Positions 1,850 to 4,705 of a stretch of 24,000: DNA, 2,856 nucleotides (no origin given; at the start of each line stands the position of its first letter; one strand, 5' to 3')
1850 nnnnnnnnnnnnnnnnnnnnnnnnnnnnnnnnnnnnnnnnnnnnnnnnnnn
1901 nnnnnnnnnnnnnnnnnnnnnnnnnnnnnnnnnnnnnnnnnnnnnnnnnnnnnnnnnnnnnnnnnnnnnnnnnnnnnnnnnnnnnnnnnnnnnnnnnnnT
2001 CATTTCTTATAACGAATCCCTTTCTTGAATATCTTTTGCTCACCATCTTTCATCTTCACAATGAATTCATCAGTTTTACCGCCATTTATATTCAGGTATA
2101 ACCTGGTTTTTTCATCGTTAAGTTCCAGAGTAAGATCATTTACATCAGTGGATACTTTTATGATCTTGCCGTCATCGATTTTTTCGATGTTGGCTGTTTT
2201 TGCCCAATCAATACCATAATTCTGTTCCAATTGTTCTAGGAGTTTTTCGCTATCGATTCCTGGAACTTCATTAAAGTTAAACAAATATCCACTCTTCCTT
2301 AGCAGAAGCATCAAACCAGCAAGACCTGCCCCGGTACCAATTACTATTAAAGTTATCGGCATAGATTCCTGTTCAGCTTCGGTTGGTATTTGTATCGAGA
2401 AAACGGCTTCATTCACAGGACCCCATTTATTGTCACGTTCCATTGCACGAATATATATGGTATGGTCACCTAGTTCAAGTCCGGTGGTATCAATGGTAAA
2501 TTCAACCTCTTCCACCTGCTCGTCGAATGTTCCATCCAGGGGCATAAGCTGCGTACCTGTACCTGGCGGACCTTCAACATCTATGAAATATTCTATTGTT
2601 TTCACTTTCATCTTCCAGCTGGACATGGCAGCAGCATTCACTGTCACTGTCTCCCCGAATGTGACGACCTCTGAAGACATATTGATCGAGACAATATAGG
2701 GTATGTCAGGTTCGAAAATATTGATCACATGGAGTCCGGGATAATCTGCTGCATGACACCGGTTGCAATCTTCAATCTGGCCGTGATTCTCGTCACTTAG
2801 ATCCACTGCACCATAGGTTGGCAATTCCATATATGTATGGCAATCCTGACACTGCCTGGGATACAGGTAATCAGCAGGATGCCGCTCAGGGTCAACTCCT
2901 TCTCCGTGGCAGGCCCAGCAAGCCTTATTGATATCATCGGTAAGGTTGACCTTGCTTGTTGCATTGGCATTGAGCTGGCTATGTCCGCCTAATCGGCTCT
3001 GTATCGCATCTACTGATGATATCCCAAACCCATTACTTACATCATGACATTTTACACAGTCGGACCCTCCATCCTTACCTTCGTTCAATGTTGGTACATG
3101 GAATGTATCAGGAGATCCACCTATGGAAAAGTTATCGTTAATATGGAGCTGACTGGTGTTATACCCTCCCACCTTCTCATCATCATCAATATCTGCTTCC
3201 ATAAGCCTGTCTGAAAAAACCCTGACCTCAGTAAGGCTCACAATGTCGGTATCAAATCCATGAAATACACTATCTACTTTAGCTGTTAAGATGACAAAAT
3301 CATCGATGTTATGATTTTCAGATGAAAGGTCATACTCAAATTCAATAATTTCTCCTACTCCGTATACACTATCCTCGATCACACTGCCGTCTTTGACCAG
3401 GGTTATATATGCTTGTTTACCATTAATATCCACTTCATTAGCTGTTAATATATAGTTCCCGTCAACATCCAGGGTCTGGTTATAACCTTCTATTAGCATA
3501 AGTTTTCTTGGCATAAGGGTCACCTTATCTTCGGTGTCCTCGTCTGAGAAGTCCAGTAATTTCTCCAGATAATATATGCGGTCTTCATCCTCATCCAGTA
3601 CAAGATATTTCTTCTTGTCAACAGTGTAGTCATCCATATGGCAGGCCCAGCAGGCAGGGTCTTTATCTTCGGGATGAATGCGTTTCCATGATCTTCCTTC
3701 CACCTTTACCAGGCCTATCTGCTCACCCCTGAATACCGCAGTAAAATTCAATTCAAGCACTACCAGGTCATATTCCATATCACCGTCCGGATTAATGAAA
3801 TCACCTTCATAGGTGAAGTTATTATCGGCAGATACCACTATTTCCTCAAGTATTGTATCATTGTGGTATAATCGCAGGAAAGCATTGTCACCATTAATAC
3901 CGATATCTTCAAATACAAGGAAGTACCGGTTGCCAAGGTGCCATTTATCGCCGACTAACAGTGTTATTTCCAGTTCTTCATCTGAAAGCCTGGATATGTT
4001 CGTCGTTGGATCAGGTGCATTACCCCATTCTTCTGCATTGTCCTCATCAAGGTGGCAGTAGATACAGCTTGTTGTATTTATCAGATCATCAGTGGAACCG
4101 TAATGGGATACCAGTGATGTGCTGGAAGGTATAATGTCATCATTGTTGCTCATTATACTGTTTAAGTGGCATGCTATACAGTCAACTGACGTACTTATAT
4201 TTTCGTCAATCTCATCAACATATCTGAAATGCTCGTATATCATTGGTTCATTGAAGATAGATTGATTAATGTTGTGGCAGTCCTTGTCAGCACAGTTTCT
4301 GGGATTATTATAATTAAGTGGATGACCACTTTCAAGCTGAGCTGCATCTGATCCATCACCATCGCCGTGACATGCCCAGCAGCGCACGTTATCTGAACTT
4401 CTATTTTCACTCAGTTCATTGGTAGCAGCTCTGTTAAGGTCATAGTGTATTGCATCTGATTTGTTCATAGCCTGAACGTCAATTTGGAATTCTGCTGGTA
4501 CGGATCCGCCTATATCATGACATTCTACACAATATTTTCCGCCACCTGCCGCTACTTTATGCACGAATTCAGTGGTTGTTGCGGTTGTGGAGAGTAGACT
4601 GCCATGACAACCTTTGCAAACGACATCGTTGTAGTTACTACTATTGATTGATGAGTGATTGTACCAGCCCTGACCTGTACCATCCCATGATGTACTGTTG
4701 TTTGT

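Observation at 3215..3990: S-layer-like domain pair with a single haem site placed in the inter-domain linker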

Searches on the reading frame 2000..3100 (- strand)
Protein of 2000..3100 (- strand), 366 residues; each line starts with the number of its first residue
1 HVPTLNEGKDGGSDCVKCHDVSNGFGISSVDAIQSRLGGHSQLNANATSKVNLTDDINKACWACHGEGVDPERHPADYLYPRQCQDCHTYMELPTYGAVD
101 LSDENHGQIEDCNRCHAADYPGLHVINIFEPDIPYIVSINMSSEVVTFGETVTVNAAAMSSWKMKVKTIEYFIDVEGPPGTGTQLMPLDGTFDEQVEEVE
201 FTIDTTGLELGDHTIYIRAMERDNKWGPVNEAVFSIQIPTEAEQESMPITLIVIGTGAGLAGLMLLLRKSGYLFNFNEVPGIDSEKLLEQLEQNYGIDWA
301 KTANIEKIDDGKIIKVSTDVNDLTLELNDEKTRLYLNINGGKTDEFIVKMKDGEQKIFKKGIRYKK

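Call 6: search_protein_families(library=pfam, proteins=[window:2000-3100:-], max_evalue=10)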
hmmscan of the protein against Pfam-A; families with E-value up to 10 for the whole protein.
window:2000-3100:- (366 aa): 13 families
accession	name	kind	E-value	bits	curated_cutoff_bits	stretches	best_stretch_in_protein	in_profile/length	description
PF14522.11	Cytochrome_C7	-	1.4e-05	25.2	24.8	2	81-119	13-51/67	Cytochrome c7 and related cytochrome c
PF02085.21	Cytochrom_CIII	-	0.001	19.8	22.9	2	14-88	32-101/101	Class III cytochrome C family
PF17957.7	Big_7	-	0.0035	18.4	24.1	1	144-216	12-69/70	Bacterial Ig domain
PF22113.1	Mtrc-MtrF_II-IV_dom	-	0.016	15.2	30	2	58-90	6-37/176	Outer membrane cytochrome MtrC/MtrF-like, domains II/IV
PF14537.11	Cytochrom_c3_2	-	0.063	14.2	25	1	58-117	6-65/79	Cytochrome c3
PF07495.19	Y_Y_Y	-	0.14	12.5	26.6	1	202-238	29-64/65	Y_Y_Y domain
PF14255.11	Cys_rich_CPXG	-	0.24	11.8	25.2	1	84-117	3-32/52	Cysteine-rich CPXCG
PF13442.11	Cytochrome_CBB3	-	0.75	10.6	27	0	13-26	12-24/68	Cytochrome C oxidase, cbb3-type, subunit III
PF02736.25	Myosin_N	-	1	9.6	27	1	342-360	24-42/45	Myosin N-terminal SH3-like domain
PF09699.15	Paired_CXXCH_1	-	1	9.5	20.6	1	48-67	19-38/41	Doubled CXXCH motif (Paired_CXXCH_1)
PF13435.11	Cytochrome_C554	-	1.3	10.4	20.8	1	15-89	2-84/84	Cytochrome c554 and c-prime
PF00684.25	DnaJ_CXXCXGXG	-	2.2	9.1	32.7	1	59-89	16-49/65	DnaJ central domain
PF15777.11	Anti-TRAP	-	2.4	8.7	32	1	54-89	6-38/59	Tryptophan RNA-binding attenuator protein inhibitory protein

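Call 53: search_protein_families(library=ncbifam, proteins=[window:2000-3070:-], max_evalue=0.001)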
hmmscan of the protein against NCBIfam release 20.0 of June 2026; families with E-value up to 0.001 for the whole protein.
window:2000-3070:- (356 aa): 0 families

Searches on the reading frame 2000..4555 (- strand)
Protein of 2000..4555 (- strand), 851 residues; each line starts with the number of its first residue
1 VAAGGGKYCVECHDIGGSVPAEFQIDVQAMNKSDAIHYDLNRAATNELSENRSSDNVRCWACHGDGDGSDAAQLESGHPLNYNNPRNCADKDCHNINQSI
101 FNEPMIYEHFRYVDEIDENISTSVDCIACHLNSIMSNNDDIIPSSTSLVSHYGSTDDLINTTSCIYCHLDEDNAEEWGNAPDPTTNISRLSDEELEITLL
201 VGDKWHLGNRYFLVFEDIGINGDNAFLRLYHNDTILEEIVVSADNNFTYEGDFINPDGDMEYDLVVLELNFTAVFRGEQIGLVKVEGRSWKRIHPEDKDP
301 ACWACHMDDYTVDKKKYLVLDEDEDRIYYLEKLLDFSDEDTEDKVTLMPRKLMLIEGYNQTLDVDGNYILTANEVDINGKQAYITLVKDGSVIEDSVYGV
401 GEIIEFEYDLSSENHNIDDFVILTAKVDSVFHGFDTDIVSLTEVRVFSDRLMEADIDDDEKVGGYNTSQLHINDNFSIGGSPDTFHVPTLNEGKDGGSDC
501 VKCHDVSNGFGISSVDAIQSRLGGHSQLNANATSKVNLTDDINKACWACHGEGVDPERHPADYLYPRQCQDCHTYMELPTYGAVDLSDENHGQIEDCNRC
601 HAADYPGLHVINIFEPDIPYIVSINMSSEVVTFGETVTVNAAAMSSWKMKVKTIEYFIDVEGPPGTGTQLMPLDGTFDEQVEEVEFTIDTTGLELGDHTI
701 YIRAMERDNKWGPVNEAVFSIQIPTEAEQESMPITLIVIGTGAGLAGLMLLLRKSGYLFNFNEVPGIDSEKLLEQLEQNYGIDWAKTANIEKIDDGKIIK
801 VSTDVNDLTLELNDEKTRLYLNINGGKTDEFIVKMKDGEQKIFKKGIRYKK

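Call 15: find_homologous_proteins(query=window:2000-4555:-, max_evalue=0.001)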
Query window:2000-4555:- (851 aa): 50 proteins with E <= 0.001 among 8000 candidates.
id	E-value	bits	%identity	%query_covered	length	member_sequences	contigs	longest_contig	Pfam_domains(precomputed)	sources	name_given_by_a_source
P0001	0.0e+0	1567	79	100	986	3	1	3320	PF07752.17,PF14522.12,PF22113.2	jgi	-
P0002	0.0e+0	1083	61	91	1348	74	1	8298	PF07752.17,PF14537.12,PF14522.12,PF22113.2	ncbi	-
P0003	0.0e+0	1065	64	85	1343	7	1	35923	PF07752.17,PF14537.12,PF14522.12,PF22113.2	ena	-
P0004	0.0e+0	1048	61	86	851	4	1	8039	PF07752.17,PF14537.12,PF14522.12,PF22113.2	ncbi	-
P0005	0.0e+0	1044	62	86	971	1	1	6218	PF07752.17,PF14522.12,PF22113.2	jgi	jgi:hypothetical protein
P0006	0.0e+0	1036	62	85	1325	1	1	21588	PF07752.17,PF14537.12,PF14522.12,PF22113.2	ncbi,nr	ncbi:MAG: hypothetical protein M8353_01970 [ANME-2 cluster archaeon]|nr:hypothetical protein [ANME-2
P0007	6.9e-269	912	59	79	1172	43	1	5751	PF07752.17,PF14537.12,PF14522.12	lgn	-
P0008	4.9e-252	857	59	74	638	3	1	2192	PF07752.17,PF14522.12,PF22113.2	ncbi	ncbi:MAG: hypothetical protein E4G94_10140, partial [ANME-2 cluster archaeon]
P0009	4.9e-230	784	42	89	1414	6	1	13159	PF07752.17,PF14537.12,PF14522.12,PF22113.2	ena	-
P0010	8.2e-225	767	44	99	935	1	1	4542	PF07752.17,PF14522.12,PF22113.2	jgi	-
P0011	5.7e-217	741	41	84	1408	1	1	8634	PF07752.17,PF14537.12,PF14522.12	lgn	-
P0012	1.6e-194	666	70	48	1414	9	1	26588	PF07752.17,PF14537.12,PF20773.6,PF02085.22,PF14522.12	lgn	-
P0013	2.8e-191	656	44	89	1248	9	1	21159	PF11783.14,PF07752.17,PF14537.12,PF14522.12,PF22113.2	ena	-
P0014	2.7e-183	629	43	89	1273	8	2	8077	PF11783.14,PF07752.17,PF14537.12,PF13435.12,PF14522.12,PF22113.2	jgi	-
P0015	7.2e-182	625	44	86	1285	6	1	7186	PF11783.14,PF07752.17,PF14537.12,PF14522.12,PF22113.2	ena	-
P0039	4.1e-91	324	29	89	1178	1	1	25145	PF07752.17,PF14537.12,PF02085.22,PF14522.12,PF22113.2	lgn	-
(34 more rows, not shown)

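Call 22: find_related_loci(query=window:2000-4198:-, collection=genome_contigs, flank=10000)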
Query window:2000-4198:- (732 aa) in genome_contigs; peptide patterns used: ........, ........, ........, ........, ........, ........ (x = any residue, [..] = any of these).
34 stretches matched a pattern; 17 encode a relative of the query (tblastn E <= 1e-3); 17 distinct loci.
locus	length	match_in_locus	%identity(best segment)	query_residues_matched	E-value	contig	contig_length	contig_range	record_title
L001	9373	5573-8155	65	1-730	0e+0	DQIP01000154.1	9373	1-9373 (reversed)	MAG TPA_asm: Candidatus Methanovorans sp. isolate HMMV ANME3_83, whole genome shotgun sequence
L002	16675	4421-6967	64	1-724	0e+0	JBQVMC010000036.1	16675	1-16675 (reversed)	MAG: Methanosarcinaceae archaeon isolate Jaco_10860_bin3 c_000000000036, whole genome shotgun sequence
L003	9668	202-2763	64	1-724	0e+0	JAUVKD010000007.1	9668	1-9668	MAG: Methanosarcinaceae archaeon isolate CSMAG_471 CSMAG_471_k127_1227610_length_9668_cov_17.8370, whole genome shotgun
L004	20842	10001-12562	64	1-724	0e+0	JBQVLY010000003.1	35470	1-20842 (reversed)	MAG: Methanosarcinaceae archaeon isolate Jaco_11668_bin3 c_000000000003, whole genome shotgun sequence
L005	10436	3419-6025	63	1-654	0e+0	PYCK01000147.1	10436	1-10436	MAG: Candidatus Methanocomedens sp. isolate S7142MS1 EAHJLNLH_162, whole genome shotgun sequence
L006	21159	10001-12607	62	1-654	0e+0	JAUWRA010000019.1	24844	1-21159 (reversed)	MAG: Methanosarcinales archaeon isolate CSMAG_2516 CSMAG_2516_k141_431056_length_24844_cov_122.7827, whole genome shotgu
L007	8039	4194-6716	61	1-609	0e+0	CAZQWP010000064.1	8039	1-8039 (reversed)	MAG TPA_asm: uncultured Methanosarcinales archaeon isolate binchicken_co42_22 genome assembly, contig: NODE_16050_length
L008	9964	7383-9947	70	1-512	0e+0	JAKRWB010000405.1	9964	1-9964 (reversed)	MAG: ANME-2 cluster archaeon isolate MAG_011 MAG_011_Methanosarcinales_contig_3232945, whole genome shotgun sequence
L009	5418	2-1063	95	283-635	0e+0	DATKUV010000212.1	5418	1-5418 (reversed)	MAG TPA_asm: Candidatus Nanoarchaeia archaeon isolate SMAG_U14116 k141_1730683, whole genome shotgun sequence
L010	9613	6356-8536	65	1-608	0e+0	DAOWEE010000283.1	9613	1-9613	MAG TPA_asm: Methanosarcinales archaeon isolate CSMAG_1931 CSMAG_1931_k141_3922059_length_9613_cov_17.5880, whole genome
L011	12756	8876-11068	39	1-652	9e-132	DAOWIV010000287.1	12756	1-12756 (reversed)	MAG TPA_asm: Methanosarcinales archaeon isolate CSMAG_2052 CSMAG_2052_k141_1831461_length_12756_cov_50.8159, whole genom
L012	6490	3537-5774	39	1-633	6e-130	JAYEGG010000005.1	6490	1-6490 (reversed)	MAG: Methanobacteriota archaeon isolate MAG252 MAG252_5, whole genome shotgun sequence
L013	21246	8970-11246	39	1-652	2e-129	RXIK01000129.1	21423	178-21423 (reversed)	MAG: Methanosarcinales archaeon isolate ANME-2c-GOS DD1S77SP2S22A_scaffold_718, whole genome shotgun sequence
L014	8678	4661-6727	40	1-603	9e-129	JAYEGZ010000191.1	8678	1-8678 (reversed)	MAG: Methanobacteriota archaeon isolate MAG232 MAG232_191, whole genome shotgun sequence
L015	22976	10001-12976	34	1-605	8e-67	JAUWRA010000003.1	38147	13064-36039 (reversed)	MAG: Methanosarcinales archaeon isolate CSMAG_2516 CSMAG_2516_k141_820157_length_38147_cov_119.0000, whole genome shotgu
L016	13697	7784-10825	33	1-620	9e-63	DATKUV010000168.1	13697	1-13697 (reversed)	MAG TPA_asm: Candidatus Nanoarchaeia archaeon isolate SMAG_U14116 k141_2597923, whole genome shotgun sequence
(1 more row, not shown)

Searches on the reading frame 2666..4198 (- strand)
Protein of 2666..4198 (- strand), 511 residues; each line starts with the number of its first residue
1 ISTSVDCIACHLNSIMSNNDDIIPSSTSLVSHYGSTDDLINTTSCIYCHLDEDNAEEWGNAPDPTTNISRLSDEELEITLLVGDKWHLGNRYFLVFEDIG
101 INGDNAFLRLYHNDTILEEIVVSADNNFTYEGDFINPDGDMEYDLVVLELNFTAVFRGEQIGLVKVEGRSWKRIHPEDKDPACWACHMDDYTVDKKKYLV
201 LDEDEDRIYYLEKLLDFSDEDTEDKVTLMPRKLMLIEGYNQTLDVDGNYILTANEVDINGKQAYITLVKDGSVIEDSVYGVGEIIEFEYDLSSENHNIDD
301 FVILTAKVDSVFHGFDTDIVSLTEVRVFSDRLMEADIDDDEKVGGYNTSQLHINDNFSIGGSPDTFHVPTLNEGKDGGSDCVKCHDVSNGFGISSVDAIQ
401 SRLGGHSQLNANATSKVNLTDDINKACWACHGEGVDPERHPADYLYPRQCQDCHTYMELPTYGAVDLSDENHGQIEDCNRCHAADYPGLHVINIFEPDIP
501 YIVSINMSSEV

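Call 27: predict_structure(alignment_id=A1)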
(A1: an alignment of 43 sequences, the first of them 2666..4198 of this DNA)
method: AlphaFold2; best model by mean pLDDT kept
length: 511 residues; sequences in the alignment: 43
mean_pLDDT: 67.6   pTM: 0.44
mean pLDDT of the five models: 67.6, 67.5, 66.8, 63.3, 63.2
residues with pLDDT >= 90: 43; 70-90: 248; 50-70: 83; < 50: 137
segments of 3 or more residues with pLDDT < 50: 1-20, 22-70, 134-142, 173-193, 221-230, 362-376, 496-501
pLDDT, mean of each block of 10 residues (from residue 1): 36 40 41 31 31 36 37 71 76 81 85 71 83 48 65 83 83 38 35 66 89 75 40 72 59 84 87 87 90 89 90 80 86 81 72 80 36 47 74 66 85 81 87 77 67 89 88 79 62 54 57 45
secondary structure, 60 per line:
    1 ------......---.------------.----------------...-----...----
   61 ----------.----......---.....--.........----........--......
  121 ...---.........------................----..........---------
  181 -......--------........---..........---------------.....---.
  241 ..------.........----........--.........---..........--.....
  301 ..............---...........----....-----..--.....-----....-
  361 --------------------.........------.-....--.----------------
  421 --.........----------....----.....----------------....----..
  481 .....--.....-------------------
elements in order: H7-12 E76-81 E85-89 E92-100 E105-112 E115-123 E127-135 E142-157 E162-171 H182-187 E196-203 E207-216 E232-236 E240-242 E249-257 E262-269 E272-280 E284-293 E296-314 E318-328 E333-336 E356-359 H381-385 H398-401 H423-431 H442-445 H450-454 H471-474 H479-482 E483-485 E488-492

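Call 29: fold_search(model_id=the predicted structure, library=pdb)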
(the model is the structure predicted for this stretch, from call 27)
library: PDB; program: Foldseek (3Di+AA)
matches with E <= 10: 928; with E <= 0.001: 2
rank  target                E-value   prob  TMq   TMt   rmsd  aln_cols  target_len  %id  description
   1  3u2g                  1.2e-07  1.00  0.22  0.38  19.7       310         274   15  Crystal structure of the C-terminal DUF1608 domain of the Methanosarcina acetivorans S-layer (MA0829) protein (released 2012-07-04)
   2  3u2h                  7.5e-06  1.00  0.20  0.36  20.1       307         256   14  Crystal structure of the C-terminal DUF1608 domain of the Methanosarcina acetivorans S-layer (MA0829) protein (released 2012-07-04)
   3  3wv6_A                2.1e-03  0.16  0.08  0.12  21.4       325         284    8  Crystal Structure of a protease-resistant mutant form of human galectin-9 (released 2015-05-20)
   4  4o4u_D                3.0e-03  0.35  0.12  0.12  22.7       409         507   10  Crystal structure of the vaccine antigen Transferrin Binding Protein B (TbpB) mutant Trp-176-Ala from Haemophilus para (released 2015-01-14)
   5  8yzq_G                3.0e-03  0.15  0.09  0.13  20.6       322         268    8  Toxascaris leonina galectin (Tl-gal) W77F/W212F oligomer (released 2025-04-09)
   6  8yzq_A                4.6e-03  0.08  0.07  0.11  21.1       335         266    7  Toxascaris leonina galectin (Tl-gal) W77F/W212F oligomer (released 2025-04-09)
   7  8bz5_D                5.1e-03  0.10  0.07  0.06  20.5       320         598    9  Crystal structure of the L. monocytogenes RmlT in complex with HEPES (released 2023-12-27)
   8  5nqx_B                5.4e-03  0.15  0.08  0.14  20.4       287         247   11  Structure of a fHbp(V1.1):PorA(P1.16) chimera. Fusion at fHbp position 294. (released 2018-02-28)
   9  8yzq_B                5.4e-03  0.10  0.07  0.13  21.0       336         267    7  Toxascaris leonina galectin (Tl-gal) W77F/W212F oligomer (released 2025-04-09)
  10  8bz8_A                6.4e-03  0.08  0.06  0.06  20.5       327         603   10  Crystal structure of the L. monocytogenes RmlT D198A variant in complex with TDP-rhamnose (released 2023-12-27)
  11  5kkx_B                9.9e-03  0.23  0.11  0.20  20.6       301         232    9  Crystal structure of a TbpB C-lobe mutant from Neisseria meningitidis M982 (released 2017-07-19)
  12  6zce_p                1.1e-02  0.15  0.10  0.08  21.9       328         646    8  Structure of a yeast ABCE1-bound 43S pre-initiation complex (released 2020-10-07)
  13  9fzn_A                1.1e-02  0.15  0.11  0.14  18.5       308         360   10  25-phosphosteroid lyase (25-PSL) (released 2026-01-14)
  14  9gzk_E                1.2e-02  0.07  0.07  0.06  19.6       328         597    8  Crystal structure of the L. monocytogenes RmlT in complex with 4-RboP-(CH2)6NH2 (released 2024-12-18)
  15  9g2i_A                1.3e-02  0.15  0.11  0.13  17.7       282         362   11  25-phosphosteroid lyase + phosphate (released 2026-01-21)
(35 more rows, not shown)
